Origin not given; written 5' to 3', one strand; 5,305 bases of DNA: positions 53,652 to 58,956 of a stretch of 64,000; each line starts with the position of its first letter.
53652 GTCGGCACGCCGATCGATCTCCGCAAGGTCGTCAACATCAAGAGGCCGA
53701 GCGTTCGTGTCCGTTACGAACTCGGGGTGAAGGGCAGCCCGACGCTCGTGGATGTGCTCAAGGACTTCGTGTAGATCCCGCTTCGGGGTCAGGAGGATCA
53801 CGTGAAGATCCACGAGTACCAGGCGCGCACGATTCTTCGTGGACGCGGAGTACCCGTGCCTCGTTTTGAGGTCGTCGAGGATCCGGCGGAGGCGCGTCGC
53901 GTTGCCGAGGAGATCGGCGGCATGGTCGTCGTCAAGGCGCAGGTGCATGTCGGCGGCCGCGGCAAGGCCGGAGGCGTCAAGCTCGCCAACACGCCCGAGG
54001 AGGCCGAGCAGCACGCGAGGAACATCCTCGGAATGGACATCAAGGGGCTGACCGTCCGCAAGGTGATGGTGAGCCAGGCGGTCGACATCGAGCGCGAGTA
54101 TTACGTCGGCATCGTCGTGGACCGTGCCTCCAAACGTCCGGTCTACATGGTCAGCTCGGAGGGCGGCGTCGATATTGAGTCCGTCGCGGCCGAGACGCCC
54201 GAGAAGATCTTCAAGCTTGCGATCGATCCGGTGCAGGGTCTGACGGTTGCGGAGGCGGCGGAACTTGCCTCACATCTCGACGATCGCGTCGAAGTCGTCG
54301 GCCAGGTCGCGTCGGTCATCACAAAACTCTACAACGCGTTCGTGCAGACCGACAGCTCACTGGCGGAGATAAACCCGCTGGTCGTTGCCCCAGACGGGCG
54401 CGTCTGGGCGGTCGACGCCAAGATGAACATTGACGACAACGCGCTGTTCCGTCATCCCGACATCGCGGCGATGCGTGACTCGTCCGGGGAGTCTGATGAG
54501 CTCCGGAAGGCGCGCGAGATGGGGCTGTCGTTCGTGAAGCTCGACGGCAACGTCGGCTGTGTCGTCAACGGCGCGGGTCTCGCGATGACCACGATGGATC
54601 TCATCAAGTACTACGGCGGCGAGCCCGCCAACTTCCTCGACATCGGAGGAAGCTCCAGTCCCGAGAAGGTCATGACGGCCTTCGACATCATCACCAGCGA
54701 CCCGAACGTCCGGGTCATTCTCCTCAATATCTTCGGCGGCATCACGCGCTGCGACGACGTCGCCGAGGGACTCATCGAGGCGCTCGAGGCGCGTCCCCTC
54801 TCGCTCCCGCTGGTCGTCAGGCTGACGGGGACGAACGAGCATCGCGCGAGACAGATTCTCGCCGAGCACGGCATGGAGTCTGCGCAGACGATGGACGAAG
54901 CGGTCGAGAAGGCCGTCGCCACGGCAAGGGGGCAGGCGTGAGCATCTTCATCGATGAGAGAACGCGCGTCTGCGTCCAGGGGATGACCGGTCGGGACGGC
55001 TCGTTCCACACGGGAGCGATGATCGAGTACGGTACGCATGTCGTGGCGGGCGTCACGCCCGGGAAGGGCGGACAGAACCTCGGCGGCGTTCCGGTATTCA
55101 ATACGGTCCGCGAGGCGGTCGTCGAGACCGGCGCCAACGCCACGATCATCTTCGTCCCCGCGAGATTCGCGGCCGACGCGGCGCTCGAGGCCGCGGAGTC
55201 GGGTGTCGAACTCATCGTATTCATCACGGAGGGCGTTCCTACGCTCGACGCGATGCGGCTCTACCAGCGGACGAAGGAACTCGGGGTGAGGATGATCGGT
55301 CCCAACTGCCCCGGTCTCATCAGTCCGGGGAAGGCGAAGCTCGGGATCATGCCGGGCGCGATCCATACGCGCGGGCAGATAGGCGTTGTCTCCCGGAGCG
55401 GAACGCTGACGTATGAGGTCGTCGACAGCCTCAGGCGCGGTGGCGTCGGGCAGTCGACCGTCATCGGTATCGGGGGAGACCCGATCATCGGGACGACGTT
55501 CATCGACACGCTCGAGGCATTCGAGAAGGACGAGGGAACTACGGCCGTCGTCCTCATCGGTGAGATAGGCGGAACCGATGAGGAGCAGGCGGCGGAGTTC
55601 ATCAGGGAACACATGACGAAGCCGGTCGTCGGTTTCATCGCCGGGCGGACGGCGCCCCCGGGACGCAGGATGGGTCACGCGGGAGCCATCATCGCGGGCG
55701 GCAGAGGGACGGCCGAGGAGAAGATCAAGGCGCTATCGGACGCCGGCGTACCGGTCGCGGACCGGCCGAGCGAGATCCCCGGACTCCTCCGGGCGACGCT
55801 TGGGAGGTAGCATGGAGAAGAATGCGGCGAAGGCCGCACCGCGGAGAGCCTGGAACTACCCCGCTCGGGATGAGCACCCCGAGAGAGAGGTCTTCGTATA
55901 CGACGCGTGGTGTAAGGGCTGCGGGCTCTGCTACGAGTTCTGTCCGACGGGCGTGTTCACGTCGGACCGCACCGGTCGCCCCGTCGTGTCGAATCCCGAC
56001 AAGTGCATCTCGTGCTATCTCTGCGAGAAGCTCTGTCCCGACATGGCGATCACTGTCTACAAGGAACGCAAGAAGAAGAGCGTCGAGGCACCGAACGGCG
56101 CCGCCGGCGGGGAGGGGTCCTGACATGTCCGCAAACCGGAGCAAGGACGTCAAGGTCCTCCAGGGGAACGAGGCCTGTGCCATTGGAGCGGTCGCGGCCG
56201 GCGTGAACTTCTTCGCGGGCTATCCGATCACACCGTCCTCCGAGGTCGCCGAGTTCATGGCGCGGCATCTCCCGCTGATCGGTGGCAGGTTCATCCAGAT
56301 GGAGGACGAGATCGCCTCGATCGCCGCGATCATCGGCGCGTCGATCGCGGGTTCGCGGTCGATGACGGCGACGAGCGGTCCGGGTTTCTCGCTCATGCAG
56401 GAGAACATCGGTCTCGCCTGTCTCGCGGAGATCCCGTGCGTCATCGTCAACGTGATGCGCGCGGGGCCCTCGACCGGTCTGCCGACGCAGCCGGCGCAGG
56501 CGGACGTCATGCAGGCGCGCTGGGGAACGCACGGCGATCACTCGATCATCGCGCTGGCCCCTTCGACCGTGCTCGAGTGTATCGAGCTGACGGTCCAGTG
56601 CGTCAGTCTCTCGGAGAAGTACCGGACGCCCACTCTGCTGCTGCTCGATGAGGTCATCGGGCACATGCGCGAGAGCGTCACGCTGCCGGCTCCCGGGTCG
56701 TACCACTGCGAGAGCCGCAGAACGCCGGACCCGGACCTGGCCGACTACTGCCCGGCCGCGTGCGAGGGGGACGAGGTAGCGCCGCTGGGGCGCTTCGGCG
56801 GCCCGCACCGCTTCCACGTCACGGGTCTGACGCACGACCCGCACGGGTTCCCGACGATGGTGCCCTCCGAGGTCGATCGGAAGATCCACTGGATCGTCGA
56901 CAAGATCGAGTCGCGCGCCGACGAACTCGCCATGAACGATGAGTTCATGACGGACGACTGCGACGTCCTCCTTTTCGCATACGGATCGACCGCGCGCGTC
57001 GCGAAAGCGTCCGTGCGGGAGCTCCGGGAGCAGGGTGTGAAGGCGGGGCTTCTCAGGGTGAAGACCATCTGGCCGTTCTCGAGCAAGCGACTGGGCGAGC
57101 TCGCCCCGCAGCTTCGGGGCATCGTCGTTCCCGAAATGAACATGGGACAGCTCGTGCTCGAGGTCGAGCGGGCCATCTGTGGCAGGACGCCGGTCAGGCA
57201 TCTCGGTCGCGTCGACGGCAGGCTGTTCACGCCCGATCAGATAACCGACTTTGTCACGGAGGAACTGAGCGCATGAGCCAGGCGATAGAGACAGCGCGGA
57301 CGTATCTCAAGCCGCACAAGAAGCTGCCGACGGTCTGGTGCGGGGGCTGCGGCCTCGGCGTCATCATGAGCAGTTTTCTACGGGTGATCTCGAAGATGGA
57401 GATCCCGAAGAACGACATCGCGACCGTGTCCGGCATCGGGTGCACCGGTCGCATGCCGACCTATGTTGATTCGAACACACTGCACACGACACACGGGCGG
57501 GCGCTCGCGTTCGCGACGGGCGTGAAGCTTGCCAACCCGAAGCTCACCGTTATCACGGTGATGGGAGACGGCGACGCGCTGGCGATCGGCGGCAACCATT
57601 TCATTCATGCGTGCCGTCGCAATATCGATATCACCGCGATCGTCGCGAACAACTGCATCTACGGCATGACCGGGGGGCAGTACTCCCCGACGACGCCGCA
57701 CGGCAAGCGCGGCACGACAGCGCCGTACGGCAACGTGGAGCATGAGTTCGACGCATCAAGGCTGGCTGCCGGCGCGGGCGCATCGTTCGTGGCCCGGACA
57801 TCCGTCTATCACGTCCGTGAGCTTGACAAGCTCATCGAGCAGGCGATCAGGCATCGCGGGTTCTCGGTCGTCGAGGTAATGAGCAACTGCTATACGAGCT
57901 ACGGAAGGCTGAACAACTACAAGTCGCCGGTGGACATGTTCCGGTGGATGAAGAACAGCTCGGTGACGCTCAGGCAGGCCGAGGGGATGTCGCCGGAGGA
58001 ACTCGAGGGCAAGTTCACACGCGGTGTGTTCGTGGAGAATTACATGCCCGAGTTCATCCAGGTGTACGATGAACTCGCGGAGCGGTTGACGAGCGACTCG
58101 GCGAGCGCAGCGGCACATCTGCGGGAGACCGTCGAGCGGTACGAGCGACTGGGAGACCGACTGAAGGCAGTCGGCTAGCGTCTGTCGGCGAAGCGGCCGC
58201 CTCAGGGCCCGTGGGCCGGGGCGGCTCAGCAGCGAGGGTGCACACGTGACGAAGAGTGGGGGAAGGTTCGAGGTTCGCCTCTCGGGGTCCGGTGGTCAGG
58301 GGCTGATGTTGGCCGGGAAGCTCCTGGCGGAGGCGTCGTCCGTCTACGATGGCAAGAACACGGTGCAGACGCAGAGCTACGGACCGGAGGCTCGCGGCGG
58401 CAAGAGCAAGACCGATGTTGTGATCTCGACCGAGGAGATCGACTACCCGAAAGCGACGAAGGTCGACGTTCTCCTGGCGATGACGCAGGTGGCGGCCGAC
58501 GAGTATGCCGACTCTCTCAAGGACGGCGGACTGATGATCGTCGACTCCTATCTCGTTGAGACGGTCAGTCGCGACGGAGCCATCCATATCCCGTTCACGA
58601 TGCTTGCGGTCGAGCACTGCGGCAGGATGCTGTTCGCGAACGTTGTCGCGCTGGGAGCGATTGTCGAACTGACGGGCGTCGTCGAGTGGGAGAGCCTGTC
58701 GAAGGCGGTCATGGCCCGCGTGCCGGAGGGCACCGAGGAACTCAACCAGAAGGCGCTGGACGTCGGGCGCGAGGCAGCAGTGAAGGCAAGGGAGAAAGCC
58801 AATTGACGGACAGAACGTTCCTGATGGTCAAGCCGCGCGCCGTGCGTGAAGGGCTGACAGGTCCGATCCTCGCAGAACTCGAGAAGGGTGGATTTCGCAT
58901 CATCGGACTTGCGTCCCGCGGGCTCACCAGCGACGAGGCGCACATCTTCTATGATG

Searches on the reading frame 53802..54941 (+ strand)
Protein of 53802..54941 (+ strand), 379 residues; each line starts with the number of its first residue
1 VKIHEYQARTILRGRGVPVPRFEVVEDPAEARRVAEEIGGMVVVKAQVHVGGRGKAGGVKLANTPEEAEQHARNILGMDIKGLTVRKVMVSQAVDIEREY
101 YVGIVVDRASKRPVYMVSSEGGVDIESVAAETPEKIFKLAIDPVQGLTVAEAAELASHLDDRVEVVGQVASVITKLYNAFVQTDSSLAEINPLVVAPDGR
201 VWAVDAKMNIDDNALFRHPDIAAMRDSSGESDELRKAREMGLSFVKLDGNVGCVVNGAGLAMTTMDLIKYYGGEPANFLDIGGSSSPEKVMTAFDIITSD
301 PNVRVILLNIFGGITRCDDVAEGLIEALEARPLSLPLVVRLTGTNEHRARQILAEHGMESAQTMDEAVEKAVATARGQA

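Call 65: search_protein_families(library=pfam, proteins=[window:53802-54941:+], max_evalue=0.00001)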
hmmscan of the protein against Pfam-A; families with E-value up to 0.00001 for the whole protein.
window:53802-54941:+ (379 aa): 5 families
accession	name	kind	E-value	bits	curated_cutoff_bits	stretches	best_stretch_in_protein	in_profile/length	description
PF08442.15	ATP-grasp_2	-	1e-70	237.9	29.5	1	2-195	1-202/202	ATP-grasp domain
PF00549.24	Ligase_CoA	-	6.2e-31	107.6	24.5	1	254-371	1-125/128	CoA-ligase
PF24948.1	Citrate_synth_N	-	2.3e-16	60.3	83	1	42-217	54-227/232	ATP-citrate synthase ATP-grasp domain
PF13549.11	ATP-grasp_5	-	4.2e-12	46.3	27.6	1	4-210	11-221/221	ATP-grasp domain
PF02222.28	ATP-grasp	-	8.5e-06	26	27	0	13-167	4-141/179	ATP-grasp domain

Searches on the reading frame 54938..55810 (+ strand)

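Call 65: search_protein_families(library=pfam, proteins=[window:54938-55810:+], max_evalue=0.00001)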
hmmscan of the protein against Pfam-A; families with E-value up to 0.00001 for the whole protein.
window:54938-55810:+ (290 aa): 4 families
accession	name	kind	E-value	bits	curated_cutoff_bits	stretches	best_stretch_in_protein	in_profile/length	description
PF02629.25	CoA_binding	-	1.6e-28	99.7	22.3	1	6-99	1-97/97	CoA binding domain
PF00549.24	Ligase_CoA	-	1.3e-22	80.7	24.5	1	151-270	1-126/128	CoA-ligase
PF13607.11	Succ_CoA_lig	-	1.3e-11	44.8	27.4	1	145-279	1-130/138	Succinyl-CoA ligase like flavodoxin domain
PF13380.12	CoA_binding_2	-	1.4e-06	29.2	22.8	0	28-128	23-114/116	CoA binding domain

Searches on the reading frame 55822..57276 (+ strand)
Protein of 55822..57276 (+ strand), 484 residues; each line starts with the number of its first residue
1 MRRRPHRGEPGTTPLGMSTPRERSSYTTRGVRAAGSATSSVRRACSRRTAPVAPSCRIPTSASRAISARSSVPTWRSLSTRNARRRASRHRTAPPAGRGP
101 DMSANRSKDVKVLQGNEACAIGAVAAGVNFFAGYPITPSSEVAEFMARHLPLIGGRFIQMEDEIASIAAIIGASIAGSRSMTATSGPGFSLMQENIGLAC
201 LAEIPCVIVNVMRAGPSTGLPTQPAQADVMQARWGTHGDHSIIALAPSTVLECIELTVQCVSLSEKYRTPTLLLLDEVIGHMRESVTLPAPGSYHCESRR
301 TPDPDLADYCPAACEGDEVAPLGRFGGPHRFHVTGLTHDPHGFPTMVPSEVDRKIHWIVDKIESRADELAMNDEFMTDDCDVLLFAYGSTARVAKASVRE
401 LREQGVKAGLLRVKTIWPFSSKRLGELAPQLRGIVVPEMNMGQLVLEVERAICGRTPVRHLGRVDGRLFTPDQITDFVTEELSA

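Call 65: search_protein_families(library=pfam, proteins=[window:55822-57276:+], max_evalue=0.00001)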
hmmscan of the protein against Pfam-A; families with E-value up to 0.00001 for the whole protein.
window:55822-57276:+ (484 aa): 3 families
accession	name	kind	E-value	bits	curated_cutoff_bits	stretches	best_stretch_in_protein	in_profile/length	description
PF01855.24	POR_N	-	2.5e-64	217.6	27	1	122-353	2-227/231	Pyruvate flavodoxin/ferredoxin oxidoreductase, thiamine diP-bdg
PF17147.9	PFOR_II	-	1.5e-22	80.3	27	1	381-474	2-102/102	Pyruvate:ferredoxin oxidoreductase core domain II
PF02780.25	Transketolase_C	-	2.6e-06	27.8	25.9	1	378-441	8-71/124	Transketolase, C-terminal domain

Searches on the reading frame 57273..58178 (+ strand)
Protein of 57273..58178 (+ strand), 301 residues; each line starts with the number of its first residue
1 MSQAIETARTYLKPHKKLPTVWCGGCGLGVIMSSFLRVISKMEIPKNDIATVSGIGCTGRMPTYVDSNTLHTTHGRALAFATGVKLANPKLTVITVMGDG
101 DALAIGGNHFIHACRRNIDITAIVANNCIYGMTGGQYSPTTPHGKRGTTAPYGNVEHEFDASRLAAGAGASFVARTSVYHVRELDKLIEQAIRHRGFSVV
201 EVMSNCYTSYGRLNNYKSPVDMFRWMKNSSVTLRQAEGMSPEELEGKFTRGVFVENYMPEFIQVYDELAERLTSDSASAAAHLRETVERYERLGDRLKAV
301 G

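Call 65: search_protein_families(library=pfam, proteins=[window:57273-58178:+], max_evalue=0.00001)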
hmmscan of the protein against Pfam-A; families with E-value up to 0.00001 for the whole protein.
window:57273-58178:+ (301 aa): 1 family
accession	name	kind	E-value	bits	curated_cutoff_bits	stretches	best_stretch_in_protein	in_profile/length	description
PF02775.26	TPP_enzyme_C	-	1.2e-36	126.2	21.9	1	55-202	2-151/151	Thiamine pyrophosphate enzyme, C-terminal TPP binding domain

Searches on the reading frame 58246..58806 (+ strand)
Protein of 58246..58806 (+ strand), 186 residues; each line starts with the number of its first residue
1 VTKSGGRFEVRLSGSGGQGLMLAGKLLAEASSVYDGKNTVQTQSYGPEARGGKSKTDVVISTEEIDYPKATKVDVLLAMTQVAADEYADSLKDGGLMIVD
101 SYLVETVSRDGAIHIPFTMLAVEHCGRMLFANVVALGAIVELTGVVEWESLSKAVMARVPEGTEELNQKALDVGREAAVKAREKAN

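Call 95: search_protein_families(library=pfam, proteins=[window:58246-58806:+], max_evalue=0.0001)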
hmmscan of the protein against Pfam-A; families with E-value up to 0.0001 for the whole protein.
window:58246-58806:+ (186 aa): 1 family
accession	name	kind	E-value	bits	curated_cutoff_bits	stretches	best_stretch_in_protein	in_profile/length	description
PF01558.24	POR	-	1.1e-33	117.3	27.4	1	16-176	1-173/173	Pyruvate ferredoxin/flavodoxin oxidoreductase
